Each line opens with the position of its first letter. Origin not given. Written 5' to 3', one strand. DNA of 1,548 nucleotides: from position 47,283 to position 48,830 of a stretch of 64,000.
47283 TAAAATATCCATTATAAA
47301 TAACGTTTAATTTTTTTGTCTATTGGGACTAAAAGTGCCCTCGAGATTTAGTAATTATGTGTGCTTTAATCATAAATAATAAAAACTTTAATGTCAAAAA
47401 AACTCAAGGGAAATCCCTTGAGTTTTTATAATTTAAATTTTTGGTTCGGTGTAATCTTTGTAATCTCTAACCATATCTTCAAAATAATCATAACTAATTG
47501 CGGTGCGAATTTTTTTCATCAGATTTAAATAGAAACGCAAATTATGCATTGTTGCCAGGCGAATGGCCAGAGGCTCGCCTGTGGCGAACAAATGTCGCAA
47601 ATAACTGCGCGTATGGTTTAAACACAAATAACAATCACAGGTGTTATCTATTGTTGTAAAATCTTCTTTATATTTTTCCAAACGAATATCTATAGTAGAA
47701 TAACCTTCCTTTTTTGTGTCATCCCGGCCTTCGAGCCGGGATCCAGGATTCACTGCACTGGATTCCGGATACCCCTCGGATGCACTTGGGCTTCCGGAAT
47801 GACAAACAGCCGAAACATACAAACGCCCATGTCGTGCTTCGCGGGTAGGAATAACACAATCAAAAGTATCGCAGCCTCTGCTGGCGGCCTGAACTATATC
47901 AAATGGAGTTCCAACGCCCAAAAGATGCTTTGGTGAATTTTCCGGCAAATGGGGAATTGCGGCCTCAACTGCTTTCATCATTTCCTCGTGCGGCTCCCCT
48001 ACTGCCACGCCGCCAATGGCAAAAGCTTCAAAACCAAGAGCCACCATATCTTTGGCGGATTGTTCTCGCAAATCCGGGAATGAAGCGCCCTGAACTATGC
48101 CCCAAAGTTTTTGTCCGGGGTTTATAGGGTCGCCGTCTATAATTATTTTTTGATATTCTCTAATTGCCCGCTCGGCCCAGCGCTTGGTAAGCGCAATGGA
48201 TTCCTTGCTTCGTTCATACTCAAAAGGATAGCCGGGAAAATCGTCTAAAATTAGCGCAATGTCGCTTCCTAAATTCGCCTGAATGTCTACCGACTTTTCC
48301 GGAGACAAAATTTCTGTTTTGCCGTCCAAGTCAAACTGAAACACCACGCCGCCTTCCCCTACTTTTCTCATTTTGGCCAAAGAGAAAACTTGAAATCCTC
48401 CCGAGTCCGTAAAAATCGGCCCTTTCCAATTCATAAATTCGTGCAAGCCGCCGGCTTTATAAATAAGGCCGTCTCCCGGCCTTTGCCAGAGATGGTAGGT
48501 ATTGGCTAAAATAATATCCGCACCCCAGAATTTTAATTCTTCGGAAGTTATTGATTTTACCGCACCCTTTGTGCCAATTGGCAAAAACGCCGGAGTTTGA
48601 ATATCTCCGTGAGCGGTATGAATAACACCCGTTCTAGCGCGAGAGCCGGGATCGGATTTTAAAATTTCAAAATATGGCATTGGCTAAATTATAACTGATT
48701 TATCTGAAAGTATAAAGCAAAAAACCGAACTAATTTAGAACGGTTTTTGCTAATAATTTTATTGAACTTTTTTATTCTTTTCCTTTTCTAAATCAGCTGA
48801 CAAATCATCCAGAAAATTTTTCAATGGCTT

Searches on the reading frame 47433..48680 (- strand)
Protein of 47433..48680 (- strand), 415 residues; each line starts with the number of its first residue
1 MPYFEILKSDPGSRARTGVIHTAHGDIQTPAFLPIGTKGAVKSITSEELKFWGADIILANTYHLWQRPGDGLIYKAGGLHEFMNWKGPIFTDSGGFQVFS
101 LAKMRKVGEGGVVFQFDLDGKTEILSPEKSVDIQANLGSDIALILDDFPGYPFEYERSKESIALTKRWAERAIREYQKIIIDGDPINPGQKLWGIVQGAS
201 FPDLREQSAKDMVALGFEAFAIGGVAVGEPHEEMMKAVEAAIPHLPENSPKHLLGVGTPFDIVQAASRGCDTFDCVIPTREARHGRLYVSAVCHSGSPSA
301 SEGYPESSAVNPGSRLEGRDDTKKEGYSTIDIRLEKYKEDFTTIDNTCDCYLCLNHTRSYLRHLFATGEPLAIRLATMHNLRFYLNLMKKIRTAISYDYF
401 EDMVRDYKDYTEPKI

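Call 55: find_homologous_proteins(query=window:47433-48680:-, max_evalue=1e-30)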
Query window:47433-48680:- (415 aa): 8000 proteins with E <= 1e-30 among 8000 candidates; the best 120 are listed.
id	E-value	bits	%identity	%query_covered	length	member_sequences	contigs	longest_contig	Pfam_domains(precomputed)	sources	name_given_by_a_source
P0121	5.4e-286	966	100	100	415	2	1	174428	PF01702.26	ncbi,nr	ncbi:MAG: tRNA guanosine(34) transglycosylase Tgt [Candidatus Doudnabacteria bacterium]|nr:tRNA guan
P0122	4.8e-244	828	88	99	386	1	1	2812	PF01702.26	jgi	jgi:queuine tRNA-ribosyltransferase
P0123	9.0e-243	824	88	99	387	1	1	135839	PF01702.26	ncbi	-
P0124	3.1e-242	822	88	99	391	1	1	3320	PF01702.26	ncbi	-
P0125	8.7e-240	814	88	99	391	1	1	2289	PF01702.26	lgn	-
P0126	4.1e-237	805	84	100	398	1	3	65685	PF01702.26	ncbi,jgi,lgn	jgi:queuine tRNA-ribosyltransferase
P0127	7.5e-236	801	83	99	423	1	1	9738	PF01702.26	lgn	-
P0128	3.3e-235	799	85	99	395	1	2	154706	PF01702.26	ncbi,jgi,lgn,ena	ncbi:MAG: tRNA guanosine(34) transglycosylase Tgt [Candidatus Doudnabacteria bacterium]|jgi:queuine 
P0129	9.1e-234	794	82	99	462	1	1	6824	PF01702.26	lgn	-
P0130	1.5e-233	793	83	99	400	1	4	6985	PF01702.26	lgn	-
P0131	2.8e-232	789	76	99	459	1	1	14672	PF01702.26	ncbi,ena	-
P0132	1.2e-231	787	83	99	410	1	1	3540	PF01702.26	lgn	-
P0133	1.3e-231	787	85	99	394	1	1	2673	PF01702.26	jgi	jgi:queuine tRNA-ribosyltransferase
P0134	1.4e-231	787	83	100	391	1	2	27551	PF01702.26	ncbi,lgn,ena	-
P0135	1.6e-231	787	81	99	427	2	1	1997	PF01702.26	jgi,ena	-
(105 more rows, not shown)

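Call 66: find_encoding_contigs(protein=P0127, flank=4000, max_places=1)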
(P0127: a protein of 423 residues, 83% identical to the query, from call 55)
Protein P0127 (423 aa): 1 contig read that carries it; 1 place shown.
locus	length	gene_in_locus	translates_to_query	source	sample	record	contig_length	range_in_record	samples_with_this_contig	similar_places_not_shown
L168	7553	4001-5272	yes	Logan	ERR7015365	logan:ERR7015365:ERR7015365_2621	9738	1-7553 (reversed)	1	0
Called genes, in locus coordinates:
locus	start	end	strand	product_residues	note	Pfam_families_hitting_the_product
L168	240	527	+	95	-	PF00312:Ribosomal_S15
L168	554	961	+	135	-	-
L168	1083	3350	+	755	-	PF01138:RNase_PH, PF03725:RNase_PH_C, PF03726:PNPase (weak), PF01138:RNase_PH, PF00013:KH_1, PF00575:S1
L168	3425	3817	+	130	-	-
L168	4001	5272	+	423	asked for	PF01702:TGT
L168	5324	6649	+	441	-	PF00587:tRNA-synt_2b, PF03129:HGTP_anticodon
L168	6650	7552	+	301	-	?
